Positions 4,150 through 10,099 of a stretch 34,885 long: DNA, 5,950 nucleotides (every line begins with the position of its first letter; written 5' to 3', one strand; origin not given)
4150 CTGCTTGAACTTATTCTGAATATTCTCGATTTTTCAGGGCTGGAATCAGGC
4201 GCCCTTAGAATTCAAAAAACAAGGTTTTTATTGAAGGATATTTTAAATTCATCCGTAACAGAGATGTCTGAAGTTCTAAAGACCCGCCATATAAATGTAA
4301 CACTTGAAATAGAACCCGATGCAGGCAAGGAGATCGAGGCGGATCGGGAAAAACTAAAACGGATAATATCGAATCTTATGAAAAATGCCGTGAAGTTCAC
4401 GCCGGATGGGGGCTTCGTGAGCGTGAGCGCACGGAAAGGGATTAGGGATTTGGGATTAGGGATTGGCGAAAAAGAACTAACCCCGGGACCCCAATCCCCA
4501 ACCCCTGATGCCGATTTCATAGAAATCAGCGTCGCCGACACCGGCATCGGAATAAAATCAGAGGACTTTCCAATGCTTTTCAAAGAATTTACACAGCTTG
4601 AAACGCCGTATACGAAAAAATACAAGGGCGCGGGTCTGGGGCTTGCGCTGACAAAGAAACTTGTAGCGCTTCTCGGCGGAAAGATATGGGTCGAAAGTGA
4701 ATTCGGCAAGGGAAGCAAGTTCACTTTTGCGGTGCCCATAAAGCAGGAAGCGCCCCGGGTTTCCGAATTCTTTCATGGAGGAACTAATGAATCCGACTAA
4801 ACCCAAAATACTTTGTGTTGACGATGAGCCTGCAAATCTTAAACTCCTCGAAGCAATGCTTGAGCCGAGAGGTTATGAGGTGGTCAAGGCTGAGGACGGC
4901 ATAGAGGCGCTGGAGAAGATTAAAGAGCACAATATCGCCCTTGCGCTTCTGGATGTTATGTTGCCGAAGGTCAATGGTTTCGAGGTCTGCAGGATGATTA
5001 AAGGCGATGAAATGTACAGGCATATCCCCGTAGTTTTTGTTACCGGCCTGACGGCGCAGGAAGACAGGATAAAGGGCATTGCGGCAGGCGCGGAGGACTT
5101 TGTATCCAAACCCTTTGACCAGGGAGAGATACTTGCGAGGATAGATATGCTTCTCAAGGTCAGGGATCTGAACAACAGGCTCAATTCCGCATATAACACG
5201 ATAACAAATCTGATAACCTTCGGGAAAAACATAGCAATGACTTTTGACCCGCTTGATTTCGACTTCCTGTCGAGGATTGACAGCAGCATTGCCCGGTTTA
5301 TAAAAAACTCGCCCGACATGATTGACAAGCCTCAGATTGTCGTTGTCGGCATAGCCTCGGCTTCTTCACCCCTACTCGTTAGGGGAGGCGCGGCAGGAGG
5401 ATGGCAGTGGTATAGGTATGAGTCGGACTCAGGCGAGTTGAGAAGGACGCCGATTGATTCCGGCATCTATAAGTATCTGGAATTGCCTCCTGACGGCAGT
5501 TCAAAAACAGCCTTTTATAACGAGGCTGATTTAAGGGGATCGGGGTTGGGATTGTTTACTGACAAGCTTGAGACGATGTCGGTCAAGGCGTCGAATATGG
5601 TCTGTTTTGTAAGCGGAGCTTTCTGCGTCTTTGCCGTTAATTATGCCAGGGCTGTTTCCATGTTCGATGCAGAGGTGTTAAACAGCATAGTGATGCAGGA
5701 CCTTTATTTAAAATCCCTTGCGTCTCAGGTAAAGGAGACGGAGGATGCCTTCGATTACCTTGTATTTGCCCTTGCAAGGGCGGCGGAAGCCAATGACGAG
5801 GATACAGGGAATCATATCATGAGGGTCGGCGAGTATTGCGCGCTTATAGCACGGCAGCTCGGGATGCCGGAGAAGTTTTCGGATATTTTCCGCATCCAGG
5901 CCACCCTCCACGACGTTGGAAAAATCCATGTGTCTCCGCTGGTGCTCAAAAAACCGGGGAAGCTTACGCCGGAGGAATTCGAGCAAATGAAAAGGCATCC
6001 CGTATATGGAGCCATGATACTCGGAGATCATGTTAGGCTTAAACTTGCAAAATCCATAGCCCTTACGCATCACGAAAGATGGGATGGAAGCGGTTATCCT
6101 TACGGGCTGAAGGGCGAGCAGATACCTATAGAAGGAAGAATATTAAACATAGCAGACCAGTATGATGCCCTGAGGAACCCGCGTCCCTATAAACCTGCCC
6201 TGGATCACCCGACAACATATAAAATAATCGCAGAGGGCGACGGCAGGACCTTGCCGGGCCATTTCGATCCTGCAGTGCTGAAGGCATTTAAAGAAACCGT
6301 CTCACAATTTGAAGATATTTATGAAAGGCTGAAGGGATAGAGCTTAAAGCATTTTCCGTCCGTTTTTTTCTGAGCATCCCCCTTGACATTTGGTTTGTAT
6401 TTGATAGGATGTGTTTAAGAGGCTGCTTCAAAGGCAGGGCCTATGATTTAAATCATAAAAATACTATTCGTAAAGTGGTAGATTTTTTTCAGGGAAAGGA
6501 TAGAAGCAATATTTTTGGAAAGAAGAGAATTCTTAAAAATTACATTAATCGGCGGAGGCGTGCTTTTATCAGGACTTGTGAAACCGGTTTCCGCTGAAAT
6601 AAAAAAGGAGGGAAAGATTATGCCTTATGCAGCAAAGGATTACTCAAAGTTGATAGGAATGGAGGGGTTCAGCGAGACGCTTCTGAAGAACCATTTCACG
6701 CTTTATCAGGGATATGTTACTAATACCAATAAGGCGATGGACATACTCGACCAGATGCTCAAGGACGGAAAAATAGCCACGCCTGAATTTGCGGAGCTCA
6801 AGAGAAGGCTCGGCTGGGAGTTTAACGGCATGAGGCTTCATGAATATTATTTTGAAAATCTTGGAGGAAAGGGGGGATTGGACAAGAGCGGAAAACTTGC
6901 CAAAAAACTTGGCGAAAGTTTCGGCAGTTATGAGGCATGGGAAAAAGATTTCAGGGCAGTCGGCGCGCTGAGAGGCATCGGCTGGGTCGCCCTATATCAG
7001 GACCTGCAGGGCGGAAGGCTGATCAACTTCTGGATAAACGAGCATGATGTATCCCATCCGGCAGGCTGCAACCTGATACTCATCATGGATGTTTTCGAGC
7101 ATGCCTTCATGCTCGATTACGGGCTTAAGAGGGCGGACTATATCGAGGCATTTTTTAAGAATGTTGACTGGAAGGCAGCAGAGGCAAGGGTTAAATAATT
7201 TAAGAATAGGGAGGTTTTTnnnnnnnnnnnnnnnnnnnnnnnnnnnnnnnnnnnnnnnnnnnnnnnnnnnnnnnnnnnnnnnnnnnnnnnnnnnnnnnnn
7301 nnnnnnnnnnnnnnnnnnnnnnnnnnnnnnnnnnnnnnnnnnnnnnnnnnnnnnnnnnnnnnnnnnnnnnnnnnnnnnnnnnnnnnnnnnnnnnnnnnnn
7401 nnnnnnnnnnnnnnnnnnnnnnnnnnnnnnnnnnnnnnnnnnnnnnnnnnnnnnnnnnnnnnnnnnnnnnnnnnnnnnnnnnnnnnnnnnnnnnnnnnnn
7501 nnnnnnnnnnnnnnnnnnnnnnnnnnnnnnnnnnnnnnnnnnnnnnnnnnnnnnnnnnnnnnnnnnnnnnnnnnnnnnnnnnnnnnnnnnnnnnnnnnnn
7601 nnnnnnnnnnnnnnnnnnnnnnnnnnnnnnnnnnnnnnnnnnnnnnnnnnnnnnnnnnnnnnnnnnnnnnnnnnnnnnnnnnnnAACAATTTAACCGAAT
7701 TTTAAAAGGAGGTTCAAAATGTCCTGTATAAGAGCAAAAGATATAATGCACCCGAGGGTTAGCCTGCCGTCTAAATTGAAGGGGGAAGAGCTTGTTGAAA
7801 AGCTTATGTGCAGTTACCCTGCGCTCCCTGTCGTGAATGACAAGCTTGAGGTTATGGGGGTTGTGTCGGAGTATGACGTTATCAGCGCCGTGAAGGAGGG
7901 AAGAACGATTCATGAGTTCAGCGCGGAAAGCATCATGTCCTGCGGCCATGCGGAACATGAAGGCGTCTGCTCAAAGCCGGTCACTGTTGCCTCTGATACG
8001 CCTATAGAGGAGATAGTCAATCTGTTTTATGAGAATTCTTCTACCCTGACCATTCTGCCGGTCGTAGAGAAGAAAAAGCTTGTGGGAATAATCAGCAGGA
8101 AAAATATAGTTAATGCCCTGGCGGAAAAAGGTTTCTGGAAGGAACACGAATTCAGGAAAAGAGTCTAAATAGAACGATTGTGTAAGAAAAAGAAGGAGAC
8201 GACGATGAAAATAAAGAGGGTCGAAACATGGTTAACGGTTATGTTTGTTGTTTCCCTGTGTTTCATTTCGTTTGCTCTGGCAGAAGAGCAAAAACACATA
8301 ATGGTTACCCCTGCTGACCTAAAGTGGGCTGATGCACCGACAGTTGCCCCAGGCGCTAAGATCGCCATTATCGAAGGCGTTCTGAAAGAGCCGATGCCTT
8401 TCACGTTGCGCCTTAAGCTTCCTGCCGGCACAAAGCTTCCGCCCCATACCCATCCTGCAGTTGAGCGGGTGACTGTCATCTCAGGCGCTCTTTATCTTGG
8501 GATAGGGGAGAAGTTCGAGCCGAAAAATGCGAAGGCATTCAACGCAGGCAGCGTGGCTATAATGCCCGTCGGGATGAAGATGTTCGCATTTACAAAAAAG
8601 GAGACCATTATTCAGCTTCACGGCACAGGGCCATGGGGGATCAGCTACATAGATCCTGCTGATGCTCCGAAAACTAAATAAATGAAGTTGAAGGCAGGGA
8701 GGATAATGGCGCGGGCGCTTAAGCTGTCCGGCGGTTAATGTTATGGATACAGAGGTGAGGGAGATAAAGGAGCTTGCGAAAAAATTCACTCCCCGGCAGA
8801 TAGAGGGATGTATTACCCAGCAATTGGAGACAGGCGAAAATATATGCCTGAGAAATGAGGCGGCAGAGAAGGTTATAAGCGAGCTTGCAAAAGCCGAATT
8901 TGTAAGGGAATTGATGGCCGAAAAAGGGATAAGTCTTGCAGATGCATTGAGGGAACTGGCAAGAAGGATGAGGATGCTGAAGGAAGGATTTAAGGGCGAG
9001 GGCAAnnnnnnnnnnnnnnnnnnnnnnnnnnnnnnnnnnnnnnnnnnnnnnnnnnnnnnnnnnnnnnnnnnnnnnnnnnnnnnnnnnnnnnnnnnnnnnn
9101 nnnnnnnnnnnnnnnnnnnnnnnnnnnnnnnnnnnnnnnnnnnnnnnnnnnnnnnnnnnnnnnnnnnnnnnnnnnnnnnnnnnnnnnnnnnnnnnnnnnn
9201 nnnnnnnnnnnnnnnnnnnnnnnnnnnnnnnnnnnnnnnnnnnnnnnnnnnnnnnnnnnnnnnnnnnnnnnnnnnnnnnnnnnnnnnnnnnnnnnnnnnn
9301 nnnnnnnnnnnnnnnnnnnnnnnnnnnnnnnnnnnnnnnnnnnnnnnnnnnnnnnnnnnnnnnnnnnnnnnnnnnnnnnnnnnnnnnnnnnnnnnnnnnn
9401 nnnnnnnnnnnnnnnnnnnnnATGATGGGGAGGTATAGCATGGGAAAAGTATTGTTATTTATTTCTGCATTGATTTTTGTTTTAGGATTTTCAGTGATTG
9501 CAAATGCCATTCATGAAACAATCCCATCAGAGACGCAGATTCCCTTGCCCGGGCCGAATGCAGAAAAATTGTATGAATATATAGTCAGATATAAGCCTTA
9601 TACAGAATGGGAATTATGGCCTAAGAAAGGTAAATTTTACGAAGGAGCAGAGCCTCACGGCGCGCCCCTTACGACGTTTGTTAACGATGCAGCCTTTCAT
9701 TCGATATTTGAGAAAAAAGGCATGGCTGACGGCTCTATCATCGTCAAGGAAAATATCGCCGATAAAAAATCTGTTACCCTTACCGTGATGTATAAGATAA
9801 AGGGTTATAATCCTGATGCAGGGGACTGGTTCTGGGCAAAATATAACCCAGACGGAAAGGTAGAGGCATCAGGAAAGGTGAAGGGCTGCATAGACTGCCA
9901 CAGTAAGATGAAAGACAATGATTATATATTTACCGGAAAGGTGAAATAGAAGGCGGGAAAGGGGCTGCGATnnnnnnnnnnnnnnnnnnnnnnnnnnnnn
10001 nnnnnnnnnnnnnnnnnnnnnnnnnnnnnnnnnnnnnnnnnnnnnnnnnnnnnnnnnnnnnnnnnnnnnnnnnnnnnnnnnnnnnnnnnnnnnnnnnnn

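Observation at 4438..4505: Second kinase carries a different heptamer hairpin at the same loop position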

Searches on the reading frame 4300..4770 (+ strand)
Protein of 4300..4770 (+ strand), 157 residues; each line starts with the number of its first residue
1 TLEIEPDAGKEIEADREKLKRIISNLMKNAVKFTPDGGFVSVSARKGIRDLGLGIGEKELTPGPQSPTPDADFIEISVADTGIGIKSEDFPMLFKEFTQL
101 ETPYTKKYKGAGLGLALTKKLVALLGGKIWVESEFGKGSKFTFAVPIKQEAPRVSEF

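Call 68: search_solved_structures(query=window:4300-4770:+, max_evalue=1e-10, show_alignments=2)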
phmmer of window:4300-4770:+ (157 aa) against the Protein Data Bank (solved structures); distinct sequences matched with E-value up to 1e-10: 22.
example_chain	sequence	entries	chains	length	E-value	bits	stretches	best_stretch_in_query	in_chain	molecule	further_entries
3sl2_A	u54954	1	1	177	2.7e-22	82.9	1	6-151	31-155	Sensor histidine kinase yycG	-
4i5s_A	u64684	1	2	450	1.7e-20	77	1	70-155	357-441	Putative histidine kinase CovS; VicK-like protein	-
5c93_A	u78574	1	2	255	5.8e-20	75.3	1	74-148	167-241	Histidine kinase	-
4u7n_A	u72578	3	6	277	7.6e-20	74.9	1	74-148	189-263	Histidine protein kinase sensor protein | Histidine kinase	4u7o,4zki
4pl9_A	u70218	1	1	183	4.3e-19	72.4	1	1-146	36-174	Ethylene receptor 1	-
7z8n_A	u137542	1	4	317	8.9e-19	71.4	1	70-146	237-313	Histidine kinase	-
6rh7_A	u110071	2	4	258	3.6e-16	63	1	75-146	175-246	Sensor histidine kinase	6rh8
4jas_A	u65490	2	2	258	3.6e-16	63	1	75-146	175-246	Histidine kinase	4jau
3dge_A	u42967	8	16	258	3.6e-16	63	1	75-146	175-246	Sensor protein | Histidine kinase | Sensor histidine kinase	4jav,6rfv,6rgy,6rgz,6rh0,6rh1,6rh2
2c2a_A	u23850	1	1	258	3.6e-16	63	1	75-146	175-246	SENSOR HISTIDINE KINASE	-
5uht_A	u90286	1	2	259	3.6e-16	62.9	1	75-146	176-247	Sensor histidine kinase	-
6azr_A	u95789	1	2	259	3.7e-16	62.9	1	75-146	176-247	Sensor histidine kinase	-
6qrj_A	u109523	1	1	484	1.6e-14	57.6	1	70-150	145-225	Hybrid kinase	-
8u4x_A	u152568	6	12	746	1.4e-12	51.3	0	71-147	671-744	histidine kinase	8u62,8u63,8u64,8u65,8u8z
4q20_A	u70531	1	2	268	6.5e-12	49.1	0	75-150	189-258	Sensor protein DivL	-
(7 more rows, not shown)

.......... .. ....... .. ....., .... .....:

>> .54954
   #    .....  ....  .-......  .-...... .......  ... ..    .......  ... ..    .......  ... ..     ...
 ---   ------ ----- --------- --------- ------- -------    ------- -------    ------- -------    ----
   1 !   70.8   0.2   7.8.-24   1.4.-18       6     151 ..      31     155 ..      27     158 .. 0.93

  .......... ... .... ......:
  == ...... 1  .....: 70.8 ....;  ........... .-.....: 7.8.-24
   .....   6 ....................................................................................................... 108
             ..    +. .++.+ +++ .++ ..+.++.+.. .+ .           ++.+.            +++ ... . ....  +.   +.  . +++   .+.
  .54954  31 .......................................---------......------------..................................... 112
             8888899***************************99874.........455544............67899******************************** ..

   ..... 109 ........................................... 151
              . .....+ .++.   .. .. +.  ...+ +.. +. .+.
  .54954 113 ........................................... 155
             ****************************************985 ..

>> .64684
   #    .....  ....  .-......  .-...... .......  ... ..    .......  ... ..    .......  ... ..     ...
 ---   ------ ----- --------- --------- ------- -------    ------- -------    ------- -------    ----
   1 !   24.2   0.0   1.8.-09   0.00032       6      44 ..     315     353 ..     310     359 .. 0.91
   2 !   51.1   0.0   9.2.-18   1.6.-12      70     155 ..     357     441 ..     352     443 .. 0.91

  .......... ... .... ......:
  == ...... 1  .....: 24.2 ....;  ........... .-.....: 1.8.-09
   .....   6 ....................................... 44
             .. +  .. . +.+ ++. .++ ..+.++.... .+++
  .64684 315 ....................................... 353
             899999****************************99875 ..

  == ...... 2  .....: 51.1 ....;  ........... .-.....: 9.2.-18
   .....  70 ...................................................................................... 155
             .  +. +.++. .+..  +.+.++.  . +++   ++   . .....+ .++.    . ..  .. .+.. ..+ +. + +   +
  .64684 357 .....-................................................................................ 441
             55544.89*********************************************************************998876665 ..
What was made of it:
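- YycG (PDB 3SL2) aligns with 21 gap positions exactly at the insert (call 68).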

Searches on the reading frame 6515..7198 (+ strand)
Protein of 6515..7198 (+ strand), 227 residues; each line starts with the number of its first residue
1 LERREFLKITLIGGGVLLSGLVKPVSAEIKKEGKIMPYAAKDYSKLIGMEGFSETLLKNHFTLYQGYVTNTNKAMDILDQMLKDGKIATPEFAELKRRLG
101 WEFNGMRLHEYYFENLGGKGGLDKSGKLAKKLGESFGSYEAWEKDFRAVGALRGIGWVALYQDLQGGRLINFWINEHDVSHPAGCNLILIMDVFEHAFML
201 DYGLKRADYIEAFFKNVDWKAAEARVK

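Call 18: search_protein_families(library=pfam, proteins=[window:6515-7198:+])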
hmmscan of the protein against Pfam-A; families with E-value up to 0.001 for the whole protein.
window:6515-7198:+ (227 aa): 1 family
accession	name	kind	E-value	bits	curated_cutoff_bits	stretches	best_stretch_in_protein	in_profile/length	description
PF02777.23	Sod_Fe_C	-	1.1e-24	86.8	20.9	1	125-225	2-102/102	Iron/manganese superoxide dismutases, C-terminal domain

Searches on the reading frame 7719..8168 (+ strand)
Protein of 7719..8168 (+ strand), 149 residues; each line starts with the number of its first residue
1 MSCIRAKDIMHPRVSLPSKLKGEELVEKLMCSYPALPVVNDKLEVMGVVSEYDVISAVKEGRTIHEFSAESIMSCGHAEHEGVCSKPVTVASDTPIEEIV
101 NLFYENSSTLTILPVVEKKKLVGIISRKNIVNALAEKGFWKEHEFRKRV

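Call 74: search_protein_families(library=pfam, proteins=[window:7719-8168:+], max_evalue=0.00001)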
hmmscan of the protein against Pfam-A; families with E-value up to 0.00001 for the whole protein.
window:7719-8168:+ (149 aa): 1 family
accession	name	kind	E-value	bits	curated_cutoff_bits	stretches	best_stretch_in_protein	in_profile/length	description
PF00571.33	CBS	-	1.5e-19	70.5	24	1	85-135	7-56/57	CBS domain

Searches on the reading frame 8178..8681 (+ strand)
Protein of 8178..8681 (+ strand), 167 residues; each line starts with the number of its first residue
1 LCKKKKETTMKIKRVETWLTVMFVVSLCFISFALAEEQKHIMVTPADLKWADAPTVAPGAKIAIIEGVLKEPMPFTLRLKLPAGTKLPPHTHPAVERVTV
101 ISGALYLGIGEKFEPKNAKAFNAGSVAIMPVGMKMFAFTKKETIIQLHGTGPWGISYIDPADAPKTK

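Call 74: search_protein_families(library=pfam, proteins=[window:8178-8681:+], max_evalue=0.00001)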
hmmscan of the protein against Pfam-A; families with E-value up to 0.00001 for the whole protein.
window:8178-8681:+ (167 aa): 1 family
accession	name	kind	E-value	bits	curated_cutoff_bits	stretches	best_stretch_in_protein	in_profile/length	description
PF12973.13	Cupin_7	-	3.2e-06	27.3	27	1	39-106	2-65/105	ChrR Cupin-like domain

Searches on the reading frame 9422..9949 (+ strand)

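Call 74: search_protein_families(library=pfam, proteins=[window:9422-9949:+], max_evalue=0.00001)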
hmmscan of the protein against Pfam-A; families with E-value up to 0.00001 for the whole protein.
window:9422-9949:+ (175 aa): 1 family
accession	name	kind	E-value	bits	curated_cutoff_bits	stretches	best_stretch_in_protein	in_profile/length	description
PF16694.10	Cytochrome_P460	-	1.6e-13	51.6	27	1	84-171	24-125/125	Cytochrome P460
